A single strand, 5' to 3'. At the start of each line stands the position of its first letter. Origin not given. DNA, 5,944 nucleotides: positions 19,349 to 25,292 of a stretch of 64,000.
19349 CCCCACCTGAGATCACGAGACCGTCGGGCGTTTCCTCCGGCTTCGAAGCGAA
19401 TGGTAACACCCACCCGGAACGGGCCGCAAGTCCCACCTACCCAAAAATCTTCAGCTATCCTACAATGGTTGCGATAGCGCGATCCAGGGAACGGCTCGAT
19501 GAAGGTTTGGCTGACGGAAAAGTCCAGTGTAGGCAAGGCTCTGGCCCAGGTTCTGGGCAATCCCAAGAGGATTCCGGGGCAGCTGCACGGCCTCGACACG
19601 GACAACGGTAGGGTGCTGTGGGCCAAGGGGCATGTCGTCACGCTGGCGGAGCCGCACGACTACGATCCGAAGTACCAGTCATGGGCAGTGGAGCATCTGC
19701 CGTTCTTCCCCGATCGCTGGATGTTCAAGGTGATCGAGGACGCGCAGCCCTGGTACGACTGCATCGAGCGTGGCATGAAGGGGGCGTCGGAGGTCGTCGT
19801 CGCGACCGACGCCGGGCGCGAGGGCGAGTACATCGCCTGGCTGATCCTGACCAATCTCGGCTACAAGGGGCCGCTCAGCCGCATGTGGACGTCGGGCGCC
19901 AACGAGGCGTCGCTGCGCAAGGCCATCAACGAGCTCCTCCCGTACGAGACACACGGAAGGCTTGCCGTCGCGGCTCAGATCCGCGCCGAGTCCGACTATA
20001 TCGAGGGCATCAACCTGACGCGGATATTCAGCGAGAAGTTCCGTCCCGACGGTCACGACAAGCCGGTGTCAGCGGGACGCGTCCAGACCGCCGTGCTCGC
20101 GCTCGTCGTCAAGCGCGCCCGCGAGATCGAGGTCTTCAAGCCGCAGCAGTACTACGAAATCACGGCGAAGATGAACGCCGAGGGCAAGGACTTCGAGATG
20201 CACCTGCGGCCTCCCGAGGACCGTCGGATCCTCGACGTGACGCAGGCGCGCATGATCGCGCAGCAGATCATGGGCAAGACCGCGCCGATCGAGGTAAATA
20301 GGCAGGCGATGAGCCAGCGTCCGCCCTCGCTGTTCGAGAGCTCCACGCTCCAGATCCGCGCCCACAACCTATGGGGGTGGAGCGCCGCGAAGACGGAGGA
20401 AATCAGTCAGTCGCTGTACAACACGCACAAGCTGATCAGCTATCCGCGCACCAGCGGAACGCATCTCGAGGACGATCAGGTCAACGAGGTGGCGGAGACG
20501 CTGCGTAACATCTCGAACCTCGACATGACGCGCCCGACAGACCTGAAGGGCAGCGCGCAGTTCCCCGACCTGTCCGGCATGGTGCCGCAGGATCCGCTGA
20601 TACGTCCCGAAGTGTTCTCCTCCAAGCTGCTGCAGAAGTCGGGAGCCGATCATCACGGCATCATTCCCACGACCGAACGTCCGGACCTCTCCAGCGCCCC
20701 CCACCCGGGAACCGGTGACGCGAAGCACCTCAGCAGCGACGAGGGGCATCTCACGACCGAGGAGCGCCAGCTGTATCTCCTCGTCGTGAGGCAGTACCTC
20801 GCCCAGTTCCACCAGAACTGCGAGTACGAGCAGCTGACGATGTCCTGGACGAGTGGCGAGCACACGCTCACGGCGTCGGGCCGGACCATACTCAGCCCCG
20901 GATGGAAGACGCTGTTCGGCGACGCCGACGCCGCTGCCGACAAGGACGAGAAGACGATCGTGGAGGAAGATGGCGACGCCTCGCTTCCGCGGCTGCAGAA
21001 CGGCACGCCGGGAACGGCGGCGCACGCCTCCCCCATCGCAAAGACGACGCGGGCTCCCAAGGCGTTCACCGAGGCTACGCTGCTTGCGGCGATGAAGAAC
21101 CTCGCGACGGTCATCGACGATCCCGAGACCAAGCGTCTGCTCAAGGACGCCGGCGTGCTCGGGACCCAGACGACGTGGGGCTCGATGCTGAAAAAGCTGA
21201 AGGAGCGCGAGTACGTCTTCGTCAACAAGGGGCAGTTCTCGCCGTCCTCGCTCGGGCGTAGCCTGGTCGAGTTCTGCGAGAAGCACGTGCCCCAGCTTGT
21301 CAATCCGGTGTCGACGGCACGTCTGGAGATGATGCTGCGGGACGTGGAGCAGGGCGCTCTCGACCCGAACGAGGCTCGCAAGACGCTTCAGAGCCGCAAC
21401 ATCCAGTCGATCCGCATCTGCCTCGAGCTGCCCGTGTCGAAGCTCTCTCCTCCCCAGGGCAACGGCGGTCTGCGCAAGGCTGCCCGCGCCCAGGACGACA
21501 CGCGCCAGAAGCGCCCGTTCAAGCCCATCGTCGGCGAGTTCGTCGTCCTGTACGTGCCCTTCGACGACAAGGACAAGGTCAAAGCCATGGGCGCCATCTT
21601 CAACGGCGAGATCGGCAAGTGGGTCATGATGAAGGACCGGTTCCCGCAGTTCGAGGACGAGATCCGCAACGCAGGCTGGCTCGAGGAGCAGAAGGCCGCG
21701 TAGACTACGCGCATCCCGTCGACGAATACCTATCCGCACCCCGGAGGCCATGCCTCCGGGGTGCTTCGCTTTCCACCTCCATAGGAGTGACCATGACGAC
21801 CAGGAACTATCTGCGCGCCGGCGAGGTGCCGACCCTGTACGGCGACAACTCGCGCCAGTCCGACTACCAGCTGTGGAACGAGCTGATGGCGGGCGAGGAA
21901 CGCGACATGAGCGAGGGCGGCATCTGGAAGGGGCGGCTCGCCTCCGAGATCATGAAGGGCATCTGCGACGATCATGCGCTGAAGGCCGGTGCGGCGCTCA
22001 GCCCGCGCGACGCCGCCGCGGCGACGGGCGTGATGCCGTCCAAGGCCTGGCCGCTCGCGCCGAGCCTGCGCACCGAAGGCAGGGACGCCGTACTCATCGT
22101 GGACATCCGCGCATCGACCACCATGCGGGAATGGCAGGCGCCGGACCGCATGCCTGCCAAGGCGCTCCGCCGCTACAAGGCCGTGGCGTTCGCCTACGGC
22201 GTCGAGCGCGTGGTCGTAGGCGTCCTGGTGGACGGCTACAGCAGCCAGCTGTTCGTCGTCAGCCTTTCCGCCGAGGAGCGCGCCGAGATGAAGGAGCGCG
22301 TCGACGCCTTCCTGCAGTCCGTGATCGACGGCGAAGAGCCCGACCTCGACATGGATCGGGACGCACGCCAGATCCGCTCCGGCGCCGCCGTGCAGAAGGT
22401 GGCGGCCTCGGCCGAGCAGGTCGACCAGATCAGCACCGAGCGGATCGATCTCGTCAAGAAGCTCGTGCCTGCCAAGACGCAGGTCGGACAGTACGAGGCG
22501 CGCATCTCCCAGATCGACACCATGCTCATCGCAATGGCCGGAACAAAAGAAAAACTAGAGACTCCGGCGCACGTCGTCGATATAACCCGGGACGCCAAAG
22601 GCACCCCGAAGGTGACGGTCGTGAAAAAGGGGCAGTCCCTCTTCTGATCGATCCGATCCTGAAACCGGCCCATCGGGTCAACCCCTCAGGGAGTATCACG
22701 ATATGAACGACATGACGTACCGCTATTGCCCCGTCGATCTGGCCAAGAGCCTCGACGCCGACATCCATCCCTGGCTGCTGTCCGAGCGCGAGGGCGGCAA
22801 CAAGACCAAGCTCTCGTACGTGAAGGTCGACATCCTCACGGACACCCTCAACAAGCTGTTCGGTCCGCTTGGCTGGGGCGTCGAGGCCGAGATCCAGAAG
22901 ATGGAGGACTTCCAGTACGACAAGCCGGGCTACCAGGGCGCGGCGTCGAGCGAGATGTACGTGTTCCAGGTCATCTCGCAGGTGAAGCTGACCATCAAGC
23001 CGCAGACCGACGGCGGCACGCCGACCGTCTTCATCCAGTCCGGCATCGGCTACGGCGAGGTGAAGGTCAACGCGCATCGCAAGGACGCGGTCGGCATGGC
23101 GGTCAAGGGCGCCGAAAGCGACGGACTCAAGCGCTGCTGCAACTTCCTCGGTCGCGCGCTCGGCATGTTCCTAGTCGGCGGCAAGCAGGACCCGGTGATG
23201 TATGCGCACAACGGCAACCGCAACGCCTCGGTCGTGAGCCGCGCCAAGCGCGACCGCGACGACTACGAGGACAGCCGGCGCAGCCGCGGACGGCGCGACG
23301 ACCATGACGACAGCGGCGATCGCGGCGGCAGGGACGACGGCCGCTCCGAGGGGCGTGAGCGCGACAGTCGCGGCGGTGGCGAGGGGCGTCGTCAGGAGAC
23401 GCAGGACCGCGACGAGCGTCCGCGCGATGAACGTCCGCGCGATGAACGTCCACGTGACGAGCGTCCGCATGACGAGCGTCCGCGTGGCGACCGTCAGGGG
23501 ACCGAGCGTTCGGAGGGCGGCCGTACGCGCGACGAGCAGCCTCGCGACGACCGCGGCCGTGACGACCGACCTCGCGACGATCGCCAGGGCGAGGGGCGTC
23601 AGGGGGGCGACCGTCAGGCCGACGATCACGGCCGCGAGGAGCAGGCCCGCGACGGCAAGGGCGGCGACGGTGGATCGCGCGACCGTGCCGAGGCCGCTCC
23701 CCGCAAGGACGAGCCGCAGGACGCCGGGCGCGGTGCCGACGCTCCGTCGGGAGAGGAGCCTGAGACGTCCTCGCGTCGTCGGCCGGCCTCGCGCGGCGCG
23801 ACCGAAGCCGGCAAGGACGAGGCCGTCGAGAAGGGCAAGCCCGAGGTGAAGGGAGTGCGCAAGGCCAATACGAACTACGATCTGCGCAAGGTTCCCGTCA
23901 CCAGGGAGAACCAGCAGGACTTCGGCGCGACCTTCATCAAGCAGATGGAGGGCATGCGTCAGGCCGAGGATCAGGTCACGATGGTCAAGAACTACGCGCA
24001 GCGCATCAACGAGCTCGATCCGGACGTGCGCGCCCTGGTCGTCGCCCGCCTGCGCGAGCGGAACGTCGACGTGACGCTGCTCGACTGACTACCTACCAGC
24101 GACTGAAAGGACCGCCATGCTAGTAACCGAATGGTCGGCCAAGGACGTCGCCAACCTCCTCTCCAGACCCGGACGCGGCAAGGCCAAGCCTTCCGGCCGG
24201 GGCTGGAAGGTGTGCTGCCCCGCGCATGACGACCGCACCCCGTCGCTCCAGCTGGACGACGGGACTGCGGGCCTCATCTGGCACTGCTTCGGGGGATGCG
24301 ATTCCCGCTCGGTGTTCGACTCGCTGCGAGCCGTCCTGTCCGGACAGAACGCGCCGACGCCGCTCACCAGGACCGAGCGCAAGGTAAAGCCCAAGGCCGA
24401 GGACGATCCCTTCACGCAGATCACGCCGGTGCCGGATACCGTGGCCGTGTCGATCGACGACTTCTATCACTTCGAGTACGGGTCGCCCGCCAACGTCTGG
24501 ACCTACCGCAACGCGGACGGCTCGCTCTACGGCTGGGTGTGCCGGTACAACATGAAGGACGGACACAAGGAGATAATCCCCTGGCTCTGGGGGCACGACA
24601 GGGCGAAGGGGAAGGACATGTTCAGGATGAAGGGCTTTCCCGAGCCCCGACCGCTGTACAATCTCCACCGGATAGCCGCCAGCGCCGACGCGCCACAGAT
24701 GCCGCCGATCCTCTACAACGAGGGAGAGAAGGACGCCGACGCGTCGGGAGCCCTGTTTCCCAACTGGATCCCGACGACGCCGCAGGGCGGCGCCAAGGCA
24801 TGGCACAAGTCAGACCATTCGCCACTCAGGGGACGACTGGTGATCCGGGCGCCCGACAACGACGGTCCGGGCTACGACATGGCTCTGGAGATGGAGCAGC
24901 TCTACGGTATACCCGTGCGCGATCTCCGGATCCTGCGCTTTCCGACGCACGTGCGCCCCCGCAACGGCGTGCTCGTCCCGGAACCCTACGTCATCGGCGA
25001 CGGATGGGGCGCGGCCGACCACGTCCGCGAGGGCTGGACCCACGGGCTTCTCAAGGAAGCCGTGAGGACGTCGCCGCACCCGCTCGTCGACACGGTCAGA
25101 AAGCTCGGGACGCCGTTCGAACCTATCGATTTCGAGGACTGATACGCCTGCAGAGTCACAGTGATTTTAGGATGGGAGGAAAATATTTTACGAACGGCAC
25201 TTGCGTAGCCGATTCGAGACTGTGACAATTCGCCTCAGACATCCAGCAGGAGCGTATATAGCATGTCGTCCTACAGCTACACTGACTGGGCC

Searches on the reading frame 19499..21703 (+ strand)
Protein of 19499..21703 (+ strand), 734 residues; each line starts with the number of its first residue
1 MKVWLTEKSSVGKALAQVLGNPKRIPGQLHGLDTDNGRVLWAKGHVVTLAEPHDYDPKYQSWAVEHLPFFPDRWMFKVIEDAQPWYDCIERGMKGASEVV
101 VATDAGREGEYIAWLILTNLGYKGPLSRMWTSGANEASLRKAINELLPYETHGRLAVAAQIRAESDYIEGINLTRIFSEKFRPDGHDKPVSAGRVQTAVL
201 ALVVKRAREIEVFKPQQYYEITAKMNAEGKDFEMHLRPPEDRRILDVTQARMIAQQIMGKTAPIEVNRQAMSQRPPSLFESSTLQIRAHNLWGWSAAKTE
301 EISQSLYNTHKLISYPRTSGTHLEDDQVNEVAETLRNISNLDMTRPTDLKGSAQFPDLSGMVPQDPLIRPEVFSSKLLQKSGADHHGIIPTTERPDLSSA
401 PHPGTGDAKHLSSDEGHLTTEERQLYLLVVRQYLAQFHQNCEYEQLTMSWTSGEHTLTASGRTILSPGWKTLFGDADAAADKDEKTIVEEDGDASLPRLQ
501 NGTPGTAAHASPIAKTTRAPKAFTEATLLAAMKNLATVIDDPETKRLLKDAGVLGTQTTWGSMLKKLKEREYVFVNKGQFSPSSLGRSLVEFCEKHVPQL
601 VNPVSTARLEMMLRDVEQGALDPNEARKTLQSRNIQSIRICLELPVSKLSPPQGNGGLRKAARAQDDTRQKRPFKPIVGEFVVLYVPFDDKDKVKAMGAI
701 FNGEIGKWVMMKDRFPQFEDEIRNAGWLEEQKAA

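Call 11: search_protein_families(library=pfam, proteins=[window:19499-21703:+], max_evalue=0.01)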
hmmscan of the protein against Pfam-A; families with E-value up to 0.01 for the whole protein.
window:19499-21703:+ (734 aa): 3 families
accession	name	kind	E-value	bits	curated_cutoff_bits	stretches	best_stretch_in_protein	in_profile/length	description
PF01131.25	Topoisom_bac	-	9.1e-87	292.1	35.1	1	154-625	5-408/411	DNA topoisomerase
PF01751.28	Toprim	-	6.8e-12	45.8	23.1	1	3-121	2-81/96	Toprim domain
PF18974.5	DUF5710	-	0.00031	20.8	26.5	1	683-708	3-28/44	Domain of unknown function (DUF5710)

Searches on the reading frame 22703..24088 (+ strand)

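Call 11: search_protein_families(library=pfam, proteins=[window:22703-24088:+], max_evalue=0.01)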
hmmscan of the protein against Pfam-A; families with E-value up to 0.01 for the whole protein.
window:22703-24088:+ (461 aa): 1 family
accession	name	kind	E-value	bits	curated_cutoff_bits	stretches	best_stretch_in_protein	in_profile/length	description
PF04098.21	Rad52_Rad22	-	3.1e-16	60.1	20.3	1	13-163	5-140/153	Rad52/22 family double-strand break repair protein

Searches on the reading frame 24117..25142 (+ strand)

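Call 11: search_protein_families(library=pfam, proteins=[window:24117-25142:+], max_evalue=0.01)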
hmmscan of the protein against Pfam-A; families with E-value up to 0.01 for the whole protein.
window:24117-25142:+ (341 aa): 1 family
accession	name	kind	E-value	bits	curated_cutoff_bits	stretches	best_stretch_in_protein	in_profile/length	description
PF01807.25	Zn_ribbon_DnaG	-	1.9e-05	24.8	24.9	1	24-65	26-65/98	CHC2 zinc finger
